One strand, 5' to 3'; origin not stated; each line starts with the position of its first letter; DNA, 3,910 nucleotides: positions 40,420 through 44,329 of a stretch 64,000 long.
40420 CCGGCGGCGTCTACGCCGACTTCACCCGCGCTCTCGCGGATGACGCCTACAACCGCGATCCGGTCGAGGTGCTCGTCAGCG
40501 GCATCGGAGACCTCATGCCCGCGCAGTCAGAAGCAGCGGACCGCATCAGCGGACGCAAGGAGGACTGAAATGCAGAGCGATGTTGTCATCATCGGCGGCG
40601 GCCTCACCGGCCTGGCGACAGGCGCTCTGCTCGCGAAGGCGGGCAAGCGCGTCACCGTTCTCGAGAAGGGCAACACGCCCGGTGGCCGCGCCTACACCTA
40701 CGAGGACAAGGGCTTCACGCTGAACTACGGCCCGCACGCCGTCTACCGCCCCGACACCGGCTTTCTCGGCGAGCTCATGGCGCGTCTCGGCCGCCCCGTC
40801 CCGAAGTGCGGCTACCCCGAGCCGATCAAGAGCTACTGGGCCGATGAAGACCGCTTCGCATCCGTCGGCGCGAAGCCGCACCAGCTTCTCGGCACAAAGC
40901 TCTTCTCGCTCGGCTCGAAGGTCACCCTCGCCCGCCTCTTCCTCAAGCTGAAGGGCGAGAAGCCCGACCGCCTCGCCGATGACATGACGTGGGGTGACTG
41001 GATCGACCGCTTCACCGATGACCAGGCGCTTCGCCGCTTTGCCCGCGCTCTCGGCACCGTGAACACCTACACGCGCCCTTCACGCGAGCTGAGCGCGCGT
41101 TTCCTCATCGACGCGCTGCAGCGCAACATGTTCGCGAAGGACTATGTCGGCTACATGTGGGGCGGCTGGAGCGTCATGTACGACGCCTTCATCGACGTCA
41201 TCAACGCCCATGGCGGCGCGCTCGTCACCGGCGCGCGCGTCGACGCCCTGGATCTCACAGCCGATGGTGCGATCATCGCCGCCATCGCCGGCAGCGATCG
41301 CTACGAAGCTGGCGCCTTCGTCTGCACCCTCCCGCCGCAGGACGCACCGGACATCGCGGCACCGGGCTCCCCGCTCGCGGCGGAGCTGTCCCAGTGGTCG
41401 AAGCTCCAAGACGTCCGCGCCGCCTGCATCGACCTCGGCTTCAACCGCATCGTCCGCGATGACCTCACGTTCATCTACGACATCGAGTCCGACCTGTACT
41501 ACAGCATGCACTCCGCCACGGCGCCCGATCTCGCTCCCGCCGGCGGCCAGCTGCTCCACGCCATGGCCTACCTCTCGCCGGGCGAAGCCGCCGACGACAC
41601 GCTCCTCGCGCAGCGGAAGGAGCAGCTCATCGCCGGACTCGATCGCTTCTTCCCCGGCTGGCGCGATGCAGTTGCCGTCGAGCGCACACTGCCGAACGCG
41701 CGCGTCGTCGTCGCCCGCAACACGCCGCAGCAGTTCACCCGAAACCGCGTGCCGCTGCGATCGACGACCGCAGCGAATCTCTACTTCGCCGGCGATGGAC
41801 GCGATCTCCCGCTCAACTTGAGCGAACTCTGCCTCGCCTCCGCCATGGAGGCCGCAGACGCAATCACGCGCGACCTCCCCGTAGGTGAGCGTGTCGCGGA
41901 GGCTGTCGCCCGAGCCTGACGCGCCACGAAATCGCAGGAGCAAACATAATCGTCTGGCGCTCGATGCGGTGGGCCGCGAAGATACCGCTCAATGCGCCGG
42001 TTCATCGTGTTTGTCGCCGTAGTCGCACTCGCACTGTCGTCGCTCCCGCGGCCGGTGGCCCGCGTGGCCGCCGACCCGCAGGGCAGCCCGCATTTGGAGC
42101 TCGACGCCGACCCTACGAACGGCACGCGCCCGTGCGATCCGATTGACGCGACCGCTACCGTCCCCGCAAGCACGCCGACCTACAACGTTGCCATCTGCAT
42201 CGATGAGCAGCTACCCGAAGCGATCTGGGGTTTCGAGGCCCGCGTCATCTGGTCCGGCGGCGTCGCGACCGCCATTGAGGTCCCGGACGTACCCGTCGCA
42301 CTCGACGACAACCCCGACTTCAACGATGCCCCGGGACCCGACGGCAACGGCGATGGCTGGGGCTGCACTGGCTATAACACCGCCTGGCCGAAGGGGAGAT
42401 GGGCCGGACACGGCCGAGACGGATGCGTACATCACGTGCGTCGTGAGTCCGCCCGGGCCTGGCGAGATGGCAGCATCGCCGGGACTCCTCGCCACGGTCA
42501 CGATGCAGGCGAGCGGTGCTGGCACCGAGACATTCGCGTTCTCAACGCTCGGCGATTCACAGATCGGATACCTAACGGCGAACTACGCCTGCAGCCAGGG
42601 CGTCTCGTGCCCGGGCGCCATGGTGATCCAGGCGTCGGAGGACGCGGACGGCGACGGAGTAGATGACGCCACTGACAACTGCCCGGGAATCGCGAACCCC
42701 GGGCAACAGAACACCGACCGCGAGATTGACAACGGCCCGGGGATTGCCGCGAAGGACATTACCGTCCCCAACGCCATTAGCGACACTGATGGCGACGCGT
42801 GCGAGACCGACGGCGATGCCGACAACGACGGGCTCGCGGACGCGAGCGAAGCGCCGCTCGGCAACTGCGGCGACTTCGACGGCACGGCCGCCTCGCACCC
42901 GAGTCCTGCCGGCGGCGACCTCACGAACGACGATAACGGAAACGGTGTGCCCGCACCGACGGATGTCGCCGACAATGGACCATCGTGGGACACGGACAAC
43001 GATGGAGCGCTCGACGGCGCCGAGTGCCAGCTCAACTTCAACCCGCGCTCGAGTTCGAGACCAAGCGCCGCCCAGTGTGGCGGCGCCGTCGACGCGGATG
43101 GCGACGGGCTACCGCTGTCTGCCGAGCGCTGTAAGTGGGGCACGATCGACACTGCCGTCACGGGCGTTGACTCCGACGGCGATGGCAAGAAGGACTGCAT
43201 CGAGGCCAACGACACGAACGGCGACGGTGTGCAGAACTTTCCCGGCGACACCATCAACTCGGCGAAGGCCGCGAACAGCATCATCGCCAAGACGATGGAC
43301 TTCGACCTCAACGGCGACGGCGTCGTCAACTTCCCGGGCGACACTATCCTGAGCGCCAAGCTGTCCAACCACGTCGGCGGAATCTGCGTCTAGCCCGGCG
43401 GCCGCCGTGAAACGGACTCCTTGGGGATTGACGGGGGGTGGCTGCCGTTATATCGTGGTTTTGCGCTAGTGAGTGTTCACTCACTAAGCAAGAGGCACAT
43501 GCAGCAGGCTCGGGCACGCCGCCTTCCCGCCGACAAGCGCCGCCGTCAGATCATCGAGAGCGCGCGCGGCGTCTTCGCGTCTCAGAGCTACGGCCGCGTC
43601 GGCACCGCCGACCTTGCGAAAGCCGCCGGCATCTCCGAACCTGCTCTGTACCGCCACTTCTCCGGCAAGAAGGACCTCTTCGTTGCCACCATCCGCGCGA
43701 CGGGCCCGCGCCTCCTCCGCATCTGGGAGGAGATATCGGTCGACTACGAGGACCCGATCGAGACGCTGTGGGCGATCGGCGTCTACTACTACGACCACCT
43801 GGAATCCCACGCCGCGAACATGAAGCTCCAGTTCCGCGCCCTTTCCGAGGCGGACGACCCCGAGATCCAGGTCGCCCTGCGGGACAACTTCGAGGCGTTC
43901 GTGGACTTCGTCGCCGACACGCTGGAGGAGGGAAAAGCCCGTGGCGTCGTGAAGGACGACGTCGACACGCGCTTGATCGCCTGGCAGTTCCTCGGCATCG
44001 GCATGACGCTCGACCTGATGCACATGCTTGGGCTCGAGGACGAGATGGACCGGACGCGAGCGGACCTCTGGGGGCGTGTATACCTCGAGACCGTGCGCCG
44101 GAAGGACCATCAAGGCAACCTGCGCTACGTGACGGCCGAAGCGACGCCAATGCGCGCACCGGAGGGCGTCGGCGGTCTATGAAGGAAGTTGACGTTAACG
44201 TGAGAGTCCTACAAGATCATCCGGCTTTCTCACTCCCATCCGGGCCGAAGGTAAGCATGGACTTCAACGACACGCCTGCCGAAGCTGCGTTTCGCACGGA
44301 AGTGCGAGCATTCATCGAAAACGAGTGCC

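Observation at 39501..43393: ECF sigma / anti-sigma / FAD oxidoreductase / cohesin-like scaffold candidate in one co-directional block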

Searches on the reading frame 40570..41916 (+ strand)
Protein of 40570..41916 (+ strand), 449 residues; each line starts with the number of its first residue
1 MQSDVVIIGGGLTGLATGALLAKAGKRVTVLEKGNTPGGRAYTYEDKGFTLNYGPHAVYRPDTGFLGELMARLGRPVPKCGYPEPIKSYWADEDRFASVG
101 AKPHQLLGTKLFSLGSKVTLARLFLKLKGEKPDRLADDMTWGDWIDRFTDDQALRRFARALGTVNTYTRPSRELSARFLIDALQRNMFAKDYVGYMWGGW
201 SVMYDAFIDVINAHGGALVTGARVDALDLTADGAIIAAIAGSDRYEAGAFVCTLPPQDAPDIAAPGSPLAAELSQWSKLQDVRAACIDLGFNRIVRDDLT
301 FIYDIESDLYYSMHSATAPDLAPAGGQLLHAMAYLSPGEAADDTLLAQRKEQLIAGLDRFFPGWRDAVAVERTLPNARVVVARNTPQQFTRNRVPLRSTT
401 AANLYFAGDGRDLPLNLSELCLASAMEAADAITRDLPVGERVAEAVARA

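Call 7: search_protein_families(library=pfam, max_evalue=1, proteins=[window:40570-41916:+])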
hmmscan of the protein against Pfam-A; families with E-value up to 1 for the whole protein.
seq(449 aa): 17 families
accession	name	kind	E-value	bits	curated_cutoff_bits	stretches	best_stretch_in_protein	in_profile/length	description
PF01593.30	Amino_oxidase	-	3.6e-27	96.2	19.8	1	12-432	1-442/443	Flavin containing amine oxidoreductase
PF13450.12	NAD_binding_8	-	1e-18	67.8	21.9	1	7-61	1-55/68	NAD(P)-binding Rossmann-like domain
PF01266.30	DAO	-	1.4e-08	35.1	27.9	1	4-43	1-40/353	FAD dependent oxidoreductase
PF01494.25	FAD_binding_3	-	1.7e-07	31.3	22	1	3-37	2-38/349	FAD binding domain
PF00890.30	FAD_binding_2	-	4e-06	26.7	20.4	1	4-39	1-36/414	FAD binding domain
PF12831.13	FAD_oxidored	-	9.9e-06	25.5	27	1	4-74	1-69/416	FAD dependent oxidoreductase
PF07992.20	Pyr_redox_2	-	2.2e-05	24.5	26.1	1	3-40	143-179/291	Pyridine nucleotide-disulphide oxidoreductase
PF00070.33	Pyr_redox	-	4e-05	24.5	22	1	5-38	2-35/82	Pyridine nucleotide-disulphide oxidoreductase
PF01946.23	Thi4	-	8.1e-05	22.4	26.2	1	1-41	16-57/235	Thi4 family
PF03486.20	HI0933_like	-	0.00024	21.1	50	1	4-38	2-36/244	HI0933-like protein Rossmann domain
PF13738.12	Pyr_redox_3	-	0.0026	17.5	30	1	6-36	1-32/305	Pyridine nucleotide-disulphide oxidoreductase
PF05834.18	Lycopene_cycl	-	0.0093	15.5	23.4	1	4-48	1-48/380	Lycopene cyclase protein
PF13454.12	NAD_binding_9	-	0.013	15.9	21.8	1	6-53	1-53/155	FAD-NAD(P)-binding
PF01134.28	GIDA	-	0.12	11.9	22.1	1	4-31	1-28/391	Glucose inhibited division protein A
PF06100.17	MCRA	-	0.29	10.4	23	1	4-54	3-59/495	MCRA family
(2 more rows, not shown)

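Call 8: search_protein_families(library=ncbifam, max_evalue=1, proteins=[window:40570-41916:+])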
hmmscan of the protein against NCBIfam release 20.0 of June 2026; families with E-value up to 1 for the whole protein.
seq(449 aa): 135 families (the best 25 are shown)
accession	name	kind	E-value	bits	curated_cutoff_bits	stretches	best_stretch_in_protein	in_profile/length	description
NF005560.0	PRK07233.1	equivalog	3.4e-30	105.2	252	1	4-411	2-406/435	hypothetical protein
TIGR03467.1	HpnE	equivalog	3.5e-24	85.9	283.05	1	5-409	1-404/430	hydroxysqualene dehydroxylase HpnE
TIGR02734.1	crtI_fam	subfamily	3.2e-22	78.9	238.1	1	5-75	1-69/504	phytoene desaturase family protein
NF058655.1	CrtID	equivalog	2.9e-14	52.8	640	1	5-62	1-58/478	bifunctional phytoene desaturase/3,4-desaturase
TIGR02733.1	desat_CrtD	equivalog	3.1e-14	52.5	549.7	1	3-80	2-80/492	C-3',4' desaturase CrtD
TIGR00562.1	proto_IX_ox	equivalog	1.1e-13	50.6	97.85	1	3-127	3-129/470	protoporphyrinogen oxidase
TIGR02730.1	carot_isom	equivalog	4.8e-10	38.9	586.9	1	4-59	2-57/493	carotenoid isomerase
NF045637.1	carotdesatCrtDProt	equivalog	3.4e-09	35.8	580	1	5-56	1-52/485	1-hydroxycarotenoid 3,4-desaturase CrtD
NF005545.0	PRK07208.1-1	equivalog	5.7e-09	34.9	451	1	2-59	7-65/504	hypothetical protein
NF045689.1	BCarotKetCrtO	equivalog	7.7e-08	31.3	1000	1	2-45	3-46/563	beta-carotene ketolase CrtO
TIGR00031.1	UDP-GALP_mutase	equivalog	3e-07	29.7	303.75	1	4-59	3-60/378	UDP-galactopyranose mutase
NF005548.0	PRK07208.1-4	equivalog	3.8e-07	29.1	389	1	2-58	3-59/488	hypothetical protein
NF008845.0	PRK11883.1-5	equivalog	7.8e-07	27.7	560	1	2-57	4-65/468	protoporphyrinogen oxidase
NF042421.1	hydcarot_desat_CrtD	equivalog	1.9e-06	26.6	500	1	5-59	4-58/487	1-hydroxycarotenoid 3,4-desaturase CrtD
NF050086.1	pipecolate_AmaA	exception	9.9e-06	24.4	600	1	2-39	25-62/425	L-pipecolate oxidase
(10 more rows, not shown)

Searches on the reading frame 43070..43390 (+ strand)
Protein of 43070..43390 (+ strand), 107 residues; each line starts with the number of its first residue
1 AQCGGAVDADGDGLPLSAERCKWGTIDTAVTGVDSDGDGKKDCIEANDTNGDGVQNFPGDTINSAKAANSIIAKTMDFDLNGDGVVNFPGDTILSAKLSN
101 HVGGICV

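Call 48: find_homologous_proteins(query=window:43070-43390:+, max_evalue=0.001)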
Query seq(107 aa) (107 aa): 11 proteins with E <= 0.001 among 52 candidates.
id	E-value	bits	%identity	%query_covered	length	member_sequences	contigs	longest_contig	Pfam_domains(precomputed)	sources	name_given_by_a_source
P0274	1.1e-46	176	79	99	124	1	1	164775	-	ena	-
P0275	9.8e-46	173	77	97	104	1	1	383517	-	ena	-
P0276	2.1e-44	168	75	100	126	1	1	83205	-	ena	-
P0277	2.5e-44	168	79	93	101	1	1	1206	-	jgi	jgi:hypothetical protein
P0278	4.6e-42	161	77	96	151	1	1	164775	-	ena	-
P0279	2.1e-27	114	64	83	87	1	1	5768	-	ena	-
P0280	1.2e-25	108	65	89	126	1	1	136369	PF18884.6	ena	-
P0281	1.4e-25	108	59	91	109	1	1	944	-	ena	-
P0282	2.5e-19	88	75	51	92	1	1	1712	-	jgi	jgi:hypothetical protein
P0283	1.1e-17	82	57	87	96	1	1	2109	PF18884.6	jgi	jgi:hypothetical protein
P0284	3.9e-17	81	54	92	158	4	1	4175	PF18884.6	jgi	jgi:hypothetical protein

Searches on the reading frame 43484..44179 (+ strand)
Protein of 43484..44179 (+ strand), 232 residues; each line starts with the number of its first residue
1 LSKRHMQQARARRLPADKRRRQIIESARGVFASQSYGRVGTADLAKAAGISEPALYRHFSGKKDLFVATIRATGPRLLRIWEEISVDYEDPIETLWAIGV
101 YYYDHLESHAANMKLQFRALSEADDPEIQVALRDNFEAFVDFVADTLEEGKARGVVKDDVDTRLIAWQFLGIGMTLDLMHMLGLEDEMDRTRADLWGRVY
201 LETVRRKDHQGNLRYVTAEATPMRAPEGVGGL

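Call 52: search_protein_families(library=pfam, max_evalue=0.001, proteins=[window:43484-44179:+])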
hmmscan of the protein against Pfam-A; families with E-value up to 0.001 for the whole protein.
window:43484-44179:+ (232 aa): 3 families
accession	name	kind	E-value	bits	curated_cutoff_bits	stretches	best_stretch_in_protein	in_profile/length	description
PF00440.29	TetR_N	-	7.8e-15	54.8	24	1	23-68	1-46/47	Bacterial regulatory proteins, tetR family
PF17932.6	TetR_C_24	-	0.00025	21.7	26.4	0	90-172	3-83/114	Tetracyclin repressor-like, C-terminal domain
PF16925.10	TetR_C_13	-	0.00071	20.4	27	0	122-192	33-106/109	Tetracyclin repressor-like, C-terminal domain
